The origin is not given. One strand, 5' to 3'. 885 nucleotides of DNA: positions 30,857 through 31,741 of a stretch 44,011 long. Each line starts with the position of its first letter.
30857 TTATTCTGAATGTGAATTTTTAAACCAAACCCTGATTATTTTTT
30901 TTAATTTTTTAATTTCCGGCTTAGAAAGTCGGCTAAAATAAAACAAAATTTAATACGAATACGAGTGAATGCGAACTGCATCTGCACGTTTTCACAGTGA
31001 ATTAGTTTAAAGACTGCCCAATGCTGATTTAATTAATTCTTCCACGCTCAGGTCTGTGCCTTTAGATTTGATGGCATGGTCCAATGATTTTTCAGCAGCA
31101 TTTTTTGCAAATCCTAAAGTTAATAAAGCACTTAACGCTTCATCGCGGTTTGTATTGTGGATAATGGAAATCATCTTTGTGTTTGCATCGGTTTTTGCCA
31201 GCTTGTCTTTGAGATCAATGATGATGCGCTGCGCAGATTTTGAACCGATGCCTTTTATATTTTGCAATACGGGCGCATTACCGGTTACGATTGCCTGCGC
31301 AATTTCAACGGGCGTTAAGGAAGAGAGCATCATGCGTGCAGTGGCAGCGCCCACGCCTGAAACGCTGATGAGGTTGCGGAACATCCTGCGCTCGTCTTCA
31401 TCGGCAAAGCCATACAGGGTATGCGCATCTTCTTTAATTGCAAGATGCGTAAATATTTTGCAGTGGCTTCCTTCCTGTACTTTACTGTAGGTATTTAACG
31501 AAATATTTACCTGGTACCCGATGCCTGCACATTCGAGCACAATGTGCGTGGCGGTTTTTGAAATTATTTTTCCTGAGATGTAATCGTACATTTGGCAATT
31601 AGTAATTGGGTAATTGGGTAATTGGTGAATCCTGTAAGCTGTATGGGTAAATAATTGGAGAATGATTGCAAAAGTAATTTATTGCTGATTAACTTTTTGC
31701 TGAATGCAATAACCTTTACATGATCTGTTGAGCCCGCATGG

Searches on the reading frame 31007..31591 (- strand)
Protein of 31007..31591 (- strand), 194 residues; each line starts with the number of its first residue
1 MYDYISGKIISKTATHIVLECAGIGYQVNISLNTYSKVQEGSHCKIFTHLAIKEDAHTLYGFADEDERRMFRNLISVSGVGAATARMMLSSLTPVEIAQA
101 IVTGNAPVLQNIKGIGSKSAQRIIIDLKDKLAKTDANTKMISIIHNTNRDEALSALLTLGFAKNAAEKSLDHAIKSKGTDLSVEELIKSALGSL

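Call 3: search_protein_families(library=pfam, proteins=[window:31007-31591:-], max_evalue=1)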
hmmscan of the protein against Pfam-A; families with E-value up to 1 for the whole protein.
window:31007-31591:- (194 aa): 13 families
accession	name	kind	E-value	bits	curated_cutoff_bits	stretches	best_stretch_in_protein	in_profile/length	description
PF01330.27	RuvA_N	-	1.8e-24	86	23.6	1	1-61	1-61/61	RuvA N terminal domain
PF14520.12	HHH_5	-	3.2e-13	50.4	27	1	71-129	1-57/57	Helix-hairpin-helix domain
PF07499.19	RuvA_C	-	9.3e-11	42.5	24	1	148-193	2-45/47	RuvA, C-terminal domain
PF00633.29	HHH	-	0.00035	20.7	24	1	109-124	13-28/30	Helix-hairpin-helix motif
PF21176.3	RecR_HhH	-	0.003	17.8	27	1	109-125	8-24/45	RecR, helix-hairpin-helix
PF12836.13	HHH_3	-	0.026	15.1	27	1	105-124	12-31/65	Helix-hairpin-helix motif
PF12826.13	HHH_2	-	0.026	15.1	27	1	78-124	9-52/64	Helix-hairpin-helix motif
PF04472.17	SepF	-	0.045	14.4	27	1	96-142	14-59/72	Cell division protein SepF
PF22562.2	UBA_7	-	0.079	13.3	27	1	151-170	3-22/48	UBA-like domain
PF14635.12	HHH_7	-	0.089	13.6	27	1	86-145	28-88/104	Helix-hairpin-helix motif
PF10391.15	DNA_pol_lambd_f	-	0.089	13.1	29.8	0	74-86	3-15/51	Fingers domain of DNA polymerase lambda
PF00416.27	Ribosomal_S13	-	0.1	13.4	31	0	109-128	17-36/128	Ribosomal protein S13/S18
PF02371.22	Transposase_20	-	0.22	12.4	21.3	0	108-129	3-24/87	Transposase IS116/IS110/IS902 family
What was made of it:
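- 31007..31591 (-): ruvA, the conserved left flank of the variable segment. Pfam RuvA_N, HHH_5 and RuvA_C (call 3).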

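Call 13: find_related_loci(query=window:31007-31591:-, collection=genome_contigs, flank=10000)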
Query window:31007-31591:- (194 aa) in genome_contigs; peptide patterns used: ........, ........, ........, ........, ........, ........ (x = any residue, [..] = any of these).
338 stretches matched a pattern; 113 encode a relative of the query (tblastn E <= 1e-3); the best 80 are kept; 80 distinct loci.
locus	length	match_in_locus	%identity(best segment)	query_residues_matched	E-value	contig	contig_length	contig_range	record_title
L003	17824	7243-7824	88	1-194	1e-115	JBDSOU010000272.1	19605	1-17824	MAG: Bacteroidia bacterium isolate cluster1_bin.447 k127_1049031, whole genome shotgun sequence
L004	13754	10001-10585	67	1-194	7e-86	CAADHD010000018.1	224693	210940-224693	uncultured Bacteroidetes bacterium isolate BCD.fa.gz genome assembly, contig: k127_282962, whole genome shotgun sequence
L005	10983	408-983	69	1-191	9e-85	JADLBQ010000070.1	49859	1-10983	MAG: Bacteroidia bacterium isolate SJ183 c_000001437629, whole genome shotgun sequence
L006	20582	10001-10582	58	1-194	3e-74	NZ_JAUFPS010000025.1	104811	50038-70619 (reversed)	Mucilaginibacter flavus strain CECT 7857 soapdenovo_K_83_25, whole genome shotgun sequence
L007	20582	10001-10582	59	1-194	4e-74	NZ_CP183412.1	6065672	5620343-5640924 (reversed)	Mucilaginibacter sp. NFX135 chromosome, complete genome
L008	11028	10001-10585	59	1-194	3e-74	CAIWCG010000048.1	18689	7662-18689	MAG: uncultured Bacteroidetes bacterium isolate Umea1_bin-0439 genome assembly, contig: bin-0439:048/296, whole genome s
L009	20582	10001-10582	59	1-194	6e-74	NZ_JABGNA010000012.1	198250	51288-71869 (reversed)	Mucilaginibacter sp. SG564 Ga0365344_12, whole genome shotgun sequence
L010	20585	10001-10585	61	1-194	1e-73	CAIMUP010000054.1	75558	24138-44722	MAG: uncultured Bacteroidetes bacterium isolate Umea1_bin-1585 genome assembly, contig: bin-1585:054/143, whole genome s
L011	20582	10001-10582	58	1-194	1e-73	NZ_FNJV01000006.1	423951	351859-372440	Mucilaginibacter sp. OK268, whole genome shotgun sequence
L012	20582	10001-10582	59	1-194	2e-73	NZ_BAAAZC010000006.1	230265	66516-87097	Mucilaginibacter dorajii strain JCM 16601 sequence06, whole genome shotgun sequence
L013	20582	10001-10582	58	1-194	2e-73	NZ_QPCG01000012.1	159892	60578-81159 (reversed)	Mucilaginibacter endophyticus strain RS1 Scaffold12, whole genome shotgun sequence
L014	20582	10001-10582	58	1-194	2e-73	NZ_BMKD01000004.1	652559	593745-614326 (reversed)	Mucilaginibacter rubeus strain CGMCC 1.15913 sequence04, whole genome shotgun sequence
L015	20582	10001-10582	57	1-194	2e-73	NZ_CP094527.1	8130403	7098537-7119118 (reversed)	Mucilaginibacter sp. SMC90 chromosome, complete genome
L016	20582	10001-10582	58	1-194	2e-73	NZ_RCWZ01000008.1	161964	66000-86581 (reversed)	Mucilaginibacter kameinonensis strain SCK scaffold8, whole genome shotgun sequence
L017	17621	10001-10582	57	1-194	5e-73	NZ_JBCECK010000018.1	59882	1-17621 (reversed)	MAG: Mucilaginibacter sp. isolate bin02__SEP_COME_DAS NODE_222_length_59882_cov_11.386080, whole genome shotgun sequence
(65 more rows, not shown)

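Call 107: search_protein_families(library=pfam, proteins=[L003:33-1049:-, L003:1027-1902:-, L003:2526-2987:-, L003:3125-3556:-, L003:3706-4305:+, L003:4360-5322:+, L003:5425-6375:+, L003:6649-6975:-], max_evalue=0.001)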
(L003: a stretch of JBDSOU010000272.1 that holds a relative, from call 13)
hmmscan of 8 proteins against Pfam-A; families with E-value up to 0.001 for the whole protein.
L003:33-1049:- (338 aa): 0 families

L003:1027-1902:- (291 aa): 1 family
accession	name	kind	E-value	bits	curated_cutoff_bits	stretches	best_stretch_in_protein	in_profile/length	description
PF00872.24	Transposase_mut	-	1.9e-84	284.2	21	1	1-268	110-377/379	Transposase, Mutator family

L003:2526-2987:- (153 aa): 1 family
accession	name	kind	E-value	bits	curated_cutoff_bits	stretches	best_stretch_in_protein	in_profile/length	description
PF09917.15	DUF2147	-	5.3e-38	130.5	27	1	31-146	1-112/112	Uncharacterized protein conserved in bacteria (DUF2147)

L003:3125-3556:- (143 aa): 1 family
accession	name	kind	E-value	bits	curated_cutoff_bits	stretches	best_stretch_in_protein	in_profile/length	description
PF12080.14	GldM_4th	-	0.00093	20.3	24.6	0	51-138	19-110/114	GldM C-terminal domain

L003:3706-4305:+ (199 aa): 1 family
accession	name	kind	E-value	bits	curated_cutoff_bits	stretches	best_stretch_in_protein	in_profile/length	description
PF01966.28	HD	-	1.9e-06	28.6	22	1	42-134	4-114/116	HD domain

L003:4360-5322:+ (320 aa): 0 families

L003:5425-6375:+ (316 aa): 2 families
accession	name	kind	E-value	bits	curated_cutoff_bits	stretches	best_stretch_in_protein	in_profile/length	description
PF01556.23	DnaJ_C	-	8.7e-41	139.9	26.6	1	149-293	2-152/152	DnaJ C terminal domain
PF00226.36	DnaJ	-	4.5e-30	104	27.8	1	5-67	1-63/63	DnaJ domain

L003:6649-6975:- (108 aa): 1 family
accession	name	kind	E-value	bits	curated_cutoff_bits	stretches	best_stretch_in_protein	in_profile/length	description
PF00893.25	Multi_Drug_Res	-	3.3e-22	79.2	23.7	1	1-95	1-92/93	Small Multidrug Resistance protein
